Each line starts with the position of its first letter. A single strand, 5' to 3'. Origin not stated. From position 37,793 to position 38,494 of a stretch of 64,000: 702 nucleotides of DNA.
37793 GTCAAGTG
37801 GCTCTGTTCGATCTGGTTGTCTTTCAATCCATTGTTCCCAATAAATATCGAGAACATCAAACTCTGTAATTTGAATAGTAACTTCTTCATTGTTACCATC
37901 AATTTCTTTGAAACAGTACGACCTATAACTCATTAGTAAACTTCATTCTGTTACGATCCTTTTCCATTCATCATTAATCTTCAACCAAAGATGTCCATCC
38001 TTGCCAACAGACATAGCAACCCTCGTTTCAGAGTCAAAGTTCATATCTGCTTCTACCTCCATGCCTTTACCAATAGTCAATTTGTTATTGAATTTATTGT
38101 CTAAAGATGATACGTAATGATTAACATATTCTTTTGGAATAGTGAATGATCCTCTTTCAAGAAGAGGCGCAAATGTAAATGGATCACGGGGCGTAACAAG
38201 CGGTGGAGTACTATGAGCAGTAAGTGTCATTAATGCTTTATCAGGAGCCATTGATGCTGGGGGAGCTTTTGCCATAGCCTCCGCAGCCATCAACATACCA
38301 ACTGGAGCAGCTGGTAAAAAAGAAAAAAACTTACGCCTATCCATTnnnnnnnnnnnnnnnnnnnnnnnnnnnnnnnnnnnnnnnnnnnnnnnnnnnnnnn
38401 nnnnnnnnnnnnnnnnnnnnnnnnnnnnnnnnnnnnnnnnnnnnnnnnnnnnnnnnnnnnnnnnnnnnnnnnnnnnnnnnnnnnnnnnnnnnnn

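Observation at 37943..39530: Phage-encoded Tat-signal secreted protein next to an SPFH-like multi-pass membrane protein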

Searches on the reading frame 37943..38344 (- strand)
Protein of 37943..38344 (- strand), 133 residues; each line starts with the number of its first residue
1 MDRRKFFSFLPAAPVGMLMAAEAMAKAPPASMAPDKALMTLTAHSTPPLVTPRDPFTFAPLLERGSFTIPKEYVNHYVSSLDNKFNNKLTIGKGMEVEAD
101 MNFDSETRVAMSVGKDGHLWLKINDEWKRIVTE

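Call 3: search_protein_families(library=pfam, proteins=[window:37943-38344:-], max_evalue=0.1)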
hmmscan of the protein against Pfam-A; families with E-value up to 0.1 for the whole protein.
window:37943-38344:- (133 aa): 0 families

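Call 4: search_protein_families(library=phrogs, proteins=[window:37943-38344:-], max_evalue=0.01)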
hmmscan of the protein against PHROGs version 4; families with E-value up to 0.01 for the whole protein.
window:37943-38344:- (133 aa): 0 families

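Call 6: search_dna_similar(query=window:37943-38344:-, collection=phages, mode=protein, max_rows=30, max_evalue=0.01)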
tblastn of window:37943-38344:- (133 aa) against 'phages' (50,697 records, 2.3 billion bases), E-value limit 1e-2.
No match.

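Call 9: find_homologous_proteins(query=window:37943-38344:-, max_evalue=0.01)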
Query window:37943-38344:- (133 aa): 126 proteins with E <= 0.01 among 149 candidates; the best 120 are listed.
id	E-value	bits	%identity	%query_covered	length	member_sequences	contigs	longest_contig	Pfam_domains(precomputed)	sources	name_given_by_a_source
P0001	1.9e-68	246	85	100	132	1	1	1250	-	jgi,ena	jgi:hypothetical protein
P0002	5.1e-68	245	85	100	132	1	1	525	-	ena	-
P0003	3.2e-65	236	82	100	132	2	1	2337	-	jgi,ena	jgi:hypothetical protein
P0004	1.1e-63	231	80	100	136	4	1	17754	-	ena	-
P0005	7.4e-63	228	79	100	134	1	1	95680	-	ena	-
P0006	7.5e-63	228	81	100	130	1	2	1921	-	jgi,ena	jgi:hypothetical protein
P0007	1.5e-62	227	78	100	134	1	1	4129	-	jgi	jgi:hypothetical protein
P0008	4.8e-62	226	78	77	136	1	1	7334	-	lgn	-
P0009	2.1e-61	224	79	100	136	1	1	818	-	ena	-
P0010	1.8e-60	221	79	100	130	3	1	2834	-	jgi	jgi:hypothetical protein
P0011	2.0e-58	214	93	80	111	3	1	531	-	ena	-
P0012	2.3e-58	214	77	100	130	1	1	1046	-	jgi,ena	-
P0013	2.6e-58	214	77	100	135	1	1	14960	-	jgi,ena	jgi:hypothetical protein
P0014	3.4e-58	213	76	100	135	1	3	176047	-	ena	-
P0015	5.7e-58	213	76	100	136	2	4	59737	-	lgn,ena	-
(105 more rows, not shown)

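Call 13: find_related_loci(query=A1, collection=viral_contigs, flank=10000)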
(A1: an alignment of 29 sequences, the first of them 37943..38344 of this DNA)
Query A1 (133 aa) in viral_contigs; peptide patterns used: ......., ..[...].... (x = any residue, [..] = any of these).
71 stretches matched a pattern; 28 encode a relative of the query (tblastn E <= 1e-3); 28 distinct loci.
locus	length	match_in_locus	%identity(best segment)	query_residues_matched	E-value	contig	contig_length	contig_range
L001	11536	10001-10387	73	1-133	4e-60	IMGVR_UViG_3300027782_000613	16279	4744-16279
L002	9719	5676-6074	73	1-133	1e-59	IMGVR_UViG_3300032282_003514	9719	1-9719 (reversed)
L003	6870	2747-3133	71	1-133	4e-58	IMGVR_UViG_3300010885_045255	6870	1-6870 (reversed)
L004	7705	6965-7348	76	1-133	7e-58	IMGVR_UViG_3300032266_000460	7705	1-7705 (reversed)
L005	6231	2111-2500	74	1-133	3e-57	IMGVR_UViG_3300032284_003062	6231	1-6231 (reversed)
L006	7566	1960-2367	76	1-133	3e-56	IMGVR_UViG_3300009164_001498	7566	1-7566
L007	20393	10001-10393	71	1-133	8e-56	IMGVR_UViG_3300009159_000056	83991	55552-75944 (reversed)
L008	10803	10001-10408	74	1-133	2e-55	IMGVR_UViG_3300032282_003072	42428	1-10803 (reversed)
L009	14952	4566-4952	72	1-133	6e-54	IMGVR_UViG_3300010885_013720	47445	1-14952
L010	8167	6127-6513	69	1-133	3e-53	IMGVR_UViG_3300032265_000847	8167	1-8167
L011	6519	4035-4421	69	1-133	3e-53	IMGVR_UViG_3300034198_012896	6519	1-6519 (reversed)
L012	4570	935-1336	61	6-133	4e-47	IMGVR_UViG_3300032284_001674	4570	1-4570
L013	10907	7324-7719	58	1-133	2e-45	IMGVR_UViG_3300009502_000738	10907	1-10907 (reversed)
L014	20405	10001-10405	70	1-133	7e-45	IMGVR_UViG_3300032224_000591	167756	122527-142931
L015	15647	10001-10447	53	1-133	5e-42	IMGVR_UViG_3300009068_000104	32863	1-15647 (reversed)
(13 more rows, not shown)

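Call 26: predict_structure(alignment_id=A1)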
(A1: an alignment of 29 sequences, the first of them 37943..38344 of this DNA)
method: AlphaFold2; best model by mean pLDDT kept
length: 133 residues; sequences in the alignment: 29
mean_pLDDT: 56.2   pTM: 0.24
mean pLDDT of the five models: 56.2, 51.8, 50.4, 50.2, 47.1
residues with pLDDT >= 90: 0; 70-90: 18; 50-70: 80; < 50: 35
segments of 3 or more residues with pLDDT < 50: 16-18, 20-26, 77-79, 94-96, 98-102
pLDDT, mean of each block of 10 residues (from residue 1): 55 50 47 53 57 57 55 52 51 49 56 73 75 57
secondary structure, 60 per line:
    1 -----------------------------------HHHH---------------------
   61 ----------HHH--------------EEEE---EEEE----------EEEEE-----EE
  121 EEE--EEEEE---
elements in order: H36-39 E88-91 E95-98 E109-113 E119-123 E126-130
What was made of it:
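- The only folded part of TAT133 is a small beta domain (call 26).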

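Call 30: search_protein_representatives(alignment_id=A1)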
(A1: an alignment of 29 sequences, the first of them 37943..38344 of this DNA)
Query: 29 sequences, 133 profile positions. Proteins with E-value up to 0.001 (for the whole library): 84; up to 1e-10: 10; up to 1e-30: 3. The best 84 are listed.
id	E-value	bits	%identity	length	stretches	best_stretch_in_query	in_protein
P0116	1.8e-59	216.4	-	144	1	1-133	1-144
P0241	6.7e-46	172.5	-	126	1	1-133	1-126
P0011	2.7e-33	131.7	-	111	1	1-99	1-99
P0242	1.3e-29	119.8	-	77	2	98-133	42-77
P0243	2.4e-21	93.1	-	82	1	1-52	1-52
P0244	1.4e-18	84.1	-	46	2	110-133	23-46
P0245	1.0e-14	71.6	-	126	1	1-133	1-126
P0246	8.8e-14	68.6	-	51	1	101-133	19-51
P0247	3.7e-12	63.3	-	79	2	1-46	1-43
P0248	3.4e-11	60.2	-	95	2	1-48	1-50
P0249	4.0e-10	56.7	-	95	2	101-133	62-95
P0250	4.6e-10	56.5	-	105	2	108-133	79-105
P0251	4.8e-10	56.5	-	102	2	1-54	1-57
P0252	5.2e-10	56.3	-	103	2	84-133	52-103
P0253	8.3e-10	55.7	-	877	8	75-120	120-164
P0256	1.7e-09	54.7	-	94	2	108-133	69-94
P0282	3.9e-06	43.8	-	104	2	103-133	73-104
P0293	7.3e-05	39.7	-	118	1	92-132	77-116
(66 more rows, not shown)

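Call 34: search_protein_families(library=pfam, alignment_id=A3, max_evalue=1)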
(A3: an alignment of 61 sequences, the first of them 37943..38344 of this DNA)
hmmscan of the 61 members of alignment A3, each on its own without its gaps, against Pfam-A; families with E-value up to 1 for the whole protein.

A. member 1, window:37943-38344:- (133 aa): 0 families

B. families by the number of members that match (of 61 scanned): 20 families
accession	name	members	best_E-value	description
PF25471.1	TM_PetC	6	7e-05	Iron-sulfur subunit PetC transmembrane anchor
PF10518.14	TAT_signal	3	0.00036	TAT (twin-arginine translocation) pathway signal sequence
PF01701.23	PSI_PsaJ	3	0.025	Photosystem I reaction centre subunit IX / PsaJ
PF11533.15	AtzH-like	2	0.06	AtzH-like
PF02018.23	CBM_4_9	1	0.0012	Carbohydrate binding domain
PF22310.2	NMB0315_dom_I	1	0.011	NMB0315-like, domain I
PF10399.14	UCR_Fe-S_N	1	0.048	Ubiquitinol-cytochrome C reductase Fe-S subunit TAT signal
PF12866.13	DUF3823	1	0.05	Protein of unknown function (DUF3823) N-terminal domain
PF23379.1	DUF7096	1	0.064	Domain of unknown function (DUF7096)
PF00710.25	Asparaginase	1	0.079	Asparaginase, N-terminal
PF13200.12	DUF4015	1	0.08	Putative glycosyl hydrolase domain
PF20177.3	DUF6542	1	0.092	Domain of unknown function (DUF6542)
PF21684.2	PipB2_N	1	0.11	Secreted effector protein PipB2, N-terminal domain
PF08143.16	CBFNT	1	0.11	CBFNT (NUC161) domain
PF16602.10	USP19_linker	1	0.11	Linker region of USP19 deubiquitinase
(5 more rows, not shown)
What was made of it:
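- Six family members hit the PetC Rieske Tat-anchor model (call 34).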

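Call 35: search_protein_families(library=ncbifam, alignment_id=A3, max_evalue=1)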
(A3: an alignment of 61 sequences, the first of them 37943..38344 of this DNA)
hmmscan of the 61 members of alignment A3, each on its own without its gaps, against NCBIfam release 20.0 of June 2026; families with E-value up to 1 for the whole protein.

A. member 1, window:37943-38344:- (133 aa): 1 family
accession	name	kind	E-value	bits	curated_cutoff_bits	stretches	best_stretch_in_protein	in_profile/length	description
TIGR01856.1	hisJ_fam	subfamily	0.0024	17.6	90.2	1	71-109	58-95/252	histidinol-phosphatase HisJ family protein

B. families by the number of members that match (of 61 scanned): 16 families
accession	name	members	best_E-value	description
TIGR02811.1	formate_TAT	9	0.0033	formate dehydrogenase region TAT target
TIGR01409.1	TAT_signal_seq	7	0.0011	twin-arginine translocation signal domain-containing protein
NF007068.0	PRK09513.1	2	0.034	1-phosphofructokinase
TIGR01856.1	hisJ_fam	1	0.0024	histidinol-phosphatase HisJ family protein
TIGR04487.1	SoxY_para_1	1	0.026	SoxY-related AACIE arm protein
NF053524.1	thylo_ssl2009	1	0.04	ssl2009 family thylakoid membrane protein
NF006785.0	PRK09293.3-2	1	0.043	class 1 fructose-bisphosphatase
NF007959.0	PRK10678.1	1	0.05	molybdopterin synthase catalytic subunit MoaE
NF052322.1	FimD_tip_adhes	1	0.056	fimbrial tip adhesin FimD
NF033846.1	Rumino_NPXTG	1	0.064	NPXTG-anchored protein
NF058595.1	invert_tail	1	0.11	lipo-invert putative C-terminal anchoring domain-containing protein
NF008846.0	PRK11886.1-1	1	0.12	bifunctional biotin--[acetyl-CoA-carboxylase] ligase/biotin operon repressor BirA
NF050030.1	thlkprotThyD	1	0.13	thylakoid membrane protein ThyD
NF002525.0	PRK01966.1-1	1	0.15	D-alanine--D-alanine ligase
NF033625.1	HpxZ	1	0.15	oxalurate catabolism protein HpxZ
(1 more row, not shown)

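Call 40: search_protein_families(library=padloc, proteins=[window:37943-38344:-], max_evalue=0.1)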
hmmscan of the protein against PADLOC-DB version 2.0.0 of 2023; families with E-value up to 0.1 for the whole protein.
window:37943-38344:- (133 aa): 1 family
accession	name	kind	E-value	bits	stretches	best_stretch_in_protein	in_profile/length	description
PDLC01265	Cas6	-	0.0037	16.1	1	55-90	3-39/179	"CAS-I,CAS-II,CAS-III,CAS-IV,CAS-V,CAS-VI; crRNAmaturation"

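Call 58: fold_search(model_id=the predicted structure, library=pdb)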
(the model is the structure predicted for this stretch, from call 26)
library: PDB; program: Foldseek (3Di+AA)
matches with E <= 10: 80; with E <= 0.001: 0
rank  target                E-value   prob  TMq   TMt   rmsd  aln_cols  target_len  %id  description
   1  4bjj_B                3.4e+00  0.23  0.16  0.23   4.4        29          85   17  Sfc1-Sfc7 dimerization module (released 2013-07-31)
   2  8w8d_a                3.4e+00  0.06  0.16  0.24  15.6        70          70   10  Structural mechanism of inhibition of the Rho transcription termination factor by Rof (released 2024-05-01)
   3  6jhu                  3.6e+00  0.10  0.18  0.11   7.7        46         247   17  Crystal Structure Of Biotin Protein Ligase From Leishmania Major in complex with Biotinyl-5-AMP (released 2020-04-08)
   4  9u62_D                3.6e+00  0.02  0.12  0.03  23.6       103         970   13  AP pathways C3 convertase C3bBbP and C3 complex (released 2026-01-14)
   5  6xgt_C                3.6e+00  0.02  0.09  0.09  16.5        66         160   17  Crystal structure of cyanase from the thermophilic fungus Thermomyces lanuginosus (released 2021-01-27)
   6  5ndv_S4               3.8e+00  0.12  0.17  0.09  10.6        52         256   19  Crystal structure of Paromomycin bound to the yeast 80S ribosome (released 2017-12-13)
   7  5uk3_B                3.8e+00  0.06  0.14  0.14  14.3        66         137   14  Crystal structure of cyanase from T. urticae (released 2017-06-21)
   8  5uk3_C                3.8e+00  0.06  0.14  0.14  14.3        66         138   14  Crystal structure of cyanase from T. urticae (released 2017-06-21)
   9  5uk3_H                3.8e+00  0.06  0.14  0.13  14.3        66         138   14  Crystal structure of cyanase from T. urticae (released 2017-06-21)
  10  2ooy_B                3.8e+00  0.04  0.13  0.18  16.8        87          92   15  Crystal structure of the adenylate sensor from AMP-activated protein kinase complexed with ATP (released 2007-02-06)
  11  6xgt_A                4.1e+00  0.04  0.13  0.11  15.1        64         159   19  Crystal structure of cyanase from the thermophilic fungus Thermomyces lanuginosus (released 2021-01-27)
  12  7r81_F2               4.3e+00  0.25  0.17  0.09   2.3        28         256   21  Structure of the translating Neurospora crassa ribosome arrested by cycloheximide (released 2021-12-01)
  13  7zxy_D                4.3e+00  0.05  0.16  0.14  11.0        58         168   12  3.15 Angstrom cryo-EM structure of the dimeric cytochrome b6f complex from Synechocystis sp. PCC 6803 with natively bo (released 2022-07-06)
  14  9h6f_A                4.6e+00  0.08  0.15  0.03   6.2        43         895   21  Bacteroides ovatus GH98 endoxylanase in complex with arabino-xylooligosaccharide (released 2025-11-05)
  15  5uk3_A                4.6e+00  0.06  0.14  0.14  14.3        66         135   14  Crystal structure of cyanase from T. urticae (released 2017-06-21)
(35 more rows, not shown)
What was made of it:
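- Tried and rejected: Fold assignment for TAT133: the AF2 model is poor (pLDDT 56, call 26) and the Foldseek PDB search is meaningless (best E 3.4, call 58).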

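Call 63: find_related_loci(query=A1, collection=genome_contigs, flank=6000)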
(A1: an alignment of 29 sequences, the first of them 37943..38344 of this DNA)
Query A1 (133 aa) in genome_contigs; peptide patterns used: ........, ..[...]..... (x = any residue, [..] = any of these).
47 stretches matched a pattern, but none encodes a relative of the query by tblastn (E <= 1e-3).
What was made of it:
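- Tried and rejected: Tat family in bacterial genomes: none found with close-family patterns (call 63).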

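Call 70: find_encoding_contigs(protein=P0293, flank=5000, max_places=3)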
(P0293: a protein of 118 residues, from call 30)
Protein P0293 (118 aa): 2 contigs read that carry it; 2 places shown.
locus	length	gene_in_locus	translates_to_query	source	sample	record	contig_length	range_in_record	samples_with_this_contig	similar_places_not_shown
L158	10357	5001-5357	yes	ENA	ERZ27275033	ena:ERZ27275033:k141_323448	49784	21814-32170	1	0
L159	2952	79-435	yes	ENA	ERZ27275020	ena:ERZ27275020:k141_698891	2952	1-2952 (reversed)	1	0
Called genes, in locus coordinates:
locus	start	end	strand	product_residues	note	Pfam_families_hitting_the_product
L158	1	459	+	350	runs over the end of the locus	PF00149:Metallophos, PF12850:Metallophos_2 (weak)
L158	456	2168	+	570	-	PF02463:SMC_N, PF13476:AAA_23, PF13555:AAA_29, PF13304:AAA_21 (faint)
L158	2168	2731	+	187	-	PF01327:Pep_deformylase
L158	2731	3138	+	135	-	-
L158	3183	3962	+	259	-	PF00149:Metallophos, PF12850:Metallophos_2 (faint)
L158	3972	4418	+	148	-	PF02915:Rubrerythrin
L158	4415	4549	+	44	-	PF00301:Rubredoxin, PF21349:RUBY_RBDX (weak)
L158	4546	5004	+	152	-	PF00383:dCMP_cyt_deam_1, PF14437:MafB19-deam, PF14439:Bd3614-deam (weak)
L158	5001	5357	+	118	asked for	-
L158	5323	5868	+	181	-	PF01503:PRA-PH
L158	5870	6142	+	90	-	PF03819:MazG (weak)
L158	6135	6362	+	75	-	-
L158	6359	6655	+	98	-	-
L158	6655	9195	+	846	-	PF03104:DNA_pol_B_exo1, PF00136:DNA_pol_B, PF20286:divDNApol (weak)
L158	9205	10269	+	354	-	PF00154:RecA_N, PF21134:T4_UVSX_C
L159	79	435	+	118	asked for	-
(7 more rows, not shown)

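Call 71: find_encoding_contigs(protein=P0256, flank=5000, max_places=3)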
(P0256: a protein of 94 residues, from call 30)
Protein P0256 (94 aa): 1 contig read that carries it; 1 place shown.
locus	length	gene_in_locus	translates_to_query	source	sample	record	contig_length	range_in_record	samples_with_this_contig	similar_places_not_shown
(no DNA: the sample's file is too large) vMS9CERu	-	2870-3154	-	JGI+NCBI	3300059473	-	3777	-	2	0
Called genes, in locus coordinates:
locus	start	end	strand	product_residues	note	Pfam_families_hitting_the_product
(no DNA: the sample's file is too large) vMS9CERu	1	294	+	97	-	?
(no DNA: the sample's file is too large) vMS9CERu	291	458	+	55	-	-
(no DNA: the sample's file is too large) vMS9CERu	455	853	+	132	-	-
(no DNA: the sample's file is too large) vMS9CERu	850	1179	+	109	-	-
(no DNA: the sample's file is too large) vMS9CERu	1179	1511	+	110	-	-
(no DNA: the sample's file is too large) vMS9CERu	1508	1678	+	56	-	-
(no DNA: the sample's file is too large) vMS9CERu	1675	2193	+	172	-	PF12850:Metallophos_2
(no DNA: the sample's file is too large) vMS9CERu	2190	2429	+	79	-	-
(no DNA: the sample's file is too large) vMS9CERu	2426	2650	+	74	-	-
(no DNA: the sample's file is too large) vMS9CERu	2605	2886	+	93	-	PF27001:Phage_T4_Y07B (weak)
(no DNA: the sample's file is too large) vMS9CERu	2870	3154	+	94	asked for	-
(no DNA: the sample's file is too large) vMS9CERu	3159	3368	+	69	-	-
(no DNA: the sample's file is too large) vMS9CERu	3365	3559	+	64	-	-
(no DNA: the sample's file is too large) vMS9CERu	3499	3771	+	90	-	-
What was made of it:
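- Distant family members also lie among early/DNA-metabolism genes (calls 70, 71).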

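Call 72: search_protein_families(library=phrogs, alignment_id=A3, max_evalue=0.01)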
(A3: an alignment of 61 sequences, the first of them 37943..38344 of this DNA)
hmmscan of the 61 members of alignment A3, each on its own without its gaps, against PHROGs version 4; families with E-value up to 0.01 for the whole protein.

A. member 1, window:37943-38344:- (133 aa): 0 families

B. families by the number of members that match (of 61 scanned): 2 families
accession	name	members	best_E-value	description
phrog_16988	-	1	0.0055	-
phrog_18629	-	1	0.0097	tail protein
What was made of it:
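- On T4 Sp / Imm / RI (small exported phage proteins): No PHROG hit for the window protein or 61 relatives (calls 4, 72).
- Closest known: T4 small exported early/immunity proteins: Sp. Different: No homology (calls 4, 72).
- There is no homology to any characterised exclusion or lysis protein (calls 4, 40, 72). No homology to RI or other lysis proteins (calls 4, 72).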

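Call 73: search_dna_similar(query=P0282, collection=phages, mode=protein, max_evalue=0.01, max_rows=15)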
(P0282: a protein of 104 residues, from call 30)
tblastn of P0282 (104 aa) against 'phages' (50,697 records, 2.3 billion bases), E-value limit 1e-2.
No match.

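Call 74: search_dna_similar(query=P0293, collection=phages, mode=protein, max_evalue=0.01, max_rows=15)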
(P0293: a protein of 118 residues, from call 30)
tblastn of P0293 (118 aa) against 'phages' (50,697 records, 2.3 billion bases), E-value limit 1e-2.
No match.
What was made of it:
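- On T4 Sp / Imm / RI (small exported phage proteins): No tblastn hit in 50,697 phage records (calls 6, 73, 74).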

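Call 80: search_solved_structures(query=A3, max_evalue=10)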
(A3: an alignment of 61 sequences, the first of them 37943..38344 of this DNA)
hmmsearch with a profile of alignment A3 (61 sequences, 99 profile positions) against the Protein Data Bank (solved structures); distinct sequences matched with E-value up to 10: 1.
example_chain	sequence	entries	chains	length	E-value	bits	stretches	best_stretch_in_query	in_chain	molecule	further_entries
2qc5_A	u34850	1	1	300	0.022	18.6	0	66-85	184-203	Streptogramin B lactonase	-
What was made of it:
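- Tried and rejected: A profile search against PDB sequences gave only a spurious 18.6-bit hit (call 80).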
